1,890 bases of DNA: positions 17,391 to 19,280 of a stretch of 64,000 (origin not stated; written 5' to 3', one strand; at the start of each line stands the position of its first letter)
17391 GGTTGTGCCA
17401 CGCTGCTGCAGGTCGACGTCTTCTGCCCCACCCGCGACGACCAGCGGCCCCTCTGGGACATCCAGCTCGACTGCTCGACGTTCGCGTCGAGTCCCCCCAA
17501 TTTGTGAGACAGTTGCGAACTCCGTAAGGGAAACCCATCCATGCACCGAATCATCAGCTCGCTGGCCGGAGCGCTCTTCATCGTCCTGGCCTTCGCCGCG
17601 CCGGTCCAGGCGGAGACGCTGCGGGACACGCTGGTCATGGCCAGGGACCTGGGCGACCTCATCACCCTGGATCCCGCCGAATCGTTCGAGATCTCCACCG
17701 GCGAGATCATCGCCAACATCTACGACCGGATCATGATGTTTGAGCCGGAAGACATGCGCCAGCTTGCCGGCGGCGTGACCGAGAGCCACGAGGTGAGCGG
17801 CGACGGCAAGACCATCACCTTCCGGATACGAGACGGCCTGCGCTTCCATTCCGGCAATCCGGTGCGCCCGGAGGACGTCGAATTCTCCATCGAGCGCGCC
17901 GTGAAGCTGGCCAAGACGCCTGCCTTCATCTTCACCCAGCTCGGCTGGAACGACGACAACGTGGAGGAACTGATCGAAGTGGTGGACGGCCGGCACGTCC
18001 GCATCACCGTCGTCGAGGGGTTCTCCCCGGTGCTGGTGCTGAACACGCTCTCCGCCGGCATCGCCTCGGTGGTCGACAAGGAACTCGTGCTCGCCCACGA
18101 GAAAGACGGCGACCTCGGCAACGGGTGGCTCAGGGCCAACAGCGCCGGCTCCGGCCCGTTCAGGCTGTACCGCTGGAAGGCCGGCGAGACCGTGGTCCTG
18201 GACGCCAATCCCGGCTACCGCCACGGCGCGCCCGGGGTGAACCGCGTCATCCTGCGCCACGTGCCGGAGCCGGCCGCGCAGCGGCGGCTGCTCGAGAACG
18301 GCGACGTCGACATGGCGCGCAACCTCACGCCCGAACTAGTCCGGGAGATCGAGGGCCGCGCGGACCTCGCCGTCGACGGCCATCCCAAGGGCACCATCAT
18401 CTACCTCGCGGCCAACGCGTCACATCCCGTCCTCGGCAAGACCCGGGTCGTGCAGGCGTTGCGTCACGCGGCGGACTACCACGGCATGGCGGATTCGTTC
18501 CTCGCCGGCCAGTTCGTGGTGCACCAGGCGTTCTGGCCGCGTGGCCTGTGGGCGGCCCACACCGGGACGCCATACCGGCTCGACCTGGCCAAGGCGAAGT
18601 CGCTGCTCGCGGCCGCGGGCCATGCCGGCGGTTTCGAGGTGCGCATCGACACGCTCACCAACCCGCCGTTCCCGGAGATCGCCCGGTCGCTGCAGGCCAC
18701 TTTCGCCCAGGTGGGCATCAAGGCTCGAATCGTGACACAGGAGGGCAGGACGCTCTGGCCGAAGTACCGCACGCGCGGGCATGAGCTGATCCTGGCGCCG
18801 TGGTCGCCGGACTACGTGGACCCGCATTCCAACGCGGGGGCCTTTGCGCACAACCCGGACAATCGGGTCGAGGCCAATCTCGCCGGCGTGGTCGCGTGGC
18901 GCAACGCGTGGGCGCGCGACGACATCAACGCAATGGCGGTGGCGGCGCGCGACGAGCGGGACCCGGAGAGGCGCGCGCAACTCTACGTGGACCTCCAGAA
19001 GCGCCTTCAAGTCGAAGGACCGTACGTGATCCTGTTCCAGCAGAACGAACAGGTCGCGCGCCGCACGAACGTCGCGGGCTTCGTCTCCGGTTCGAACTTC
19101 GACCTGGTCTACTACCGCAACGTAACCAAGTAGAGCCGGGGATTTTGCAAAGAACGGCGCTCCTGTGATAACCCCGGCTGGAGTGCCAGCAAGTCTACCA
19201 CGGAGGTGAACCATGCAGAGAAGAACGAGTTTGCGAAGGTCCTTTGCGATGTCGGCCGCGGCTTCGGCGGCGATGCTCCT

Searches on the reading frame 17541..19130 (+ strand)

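Call 20: search_protein_families(library=pfam, proteins=[window:17541-19130:+], max_evalue=0.001)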
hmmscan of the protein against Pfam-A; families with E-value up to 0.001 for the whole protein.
window:17541-19130:+ (530 aa): 1 family
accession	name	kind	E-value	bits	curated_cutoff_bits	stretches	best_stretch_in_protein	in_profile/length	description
PF00496.27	SBP_bac_5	-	1.3e-71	242.1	32.4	1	76-440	3-365/368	Bacterial extracellular solute-binding proteins, family 5 Middle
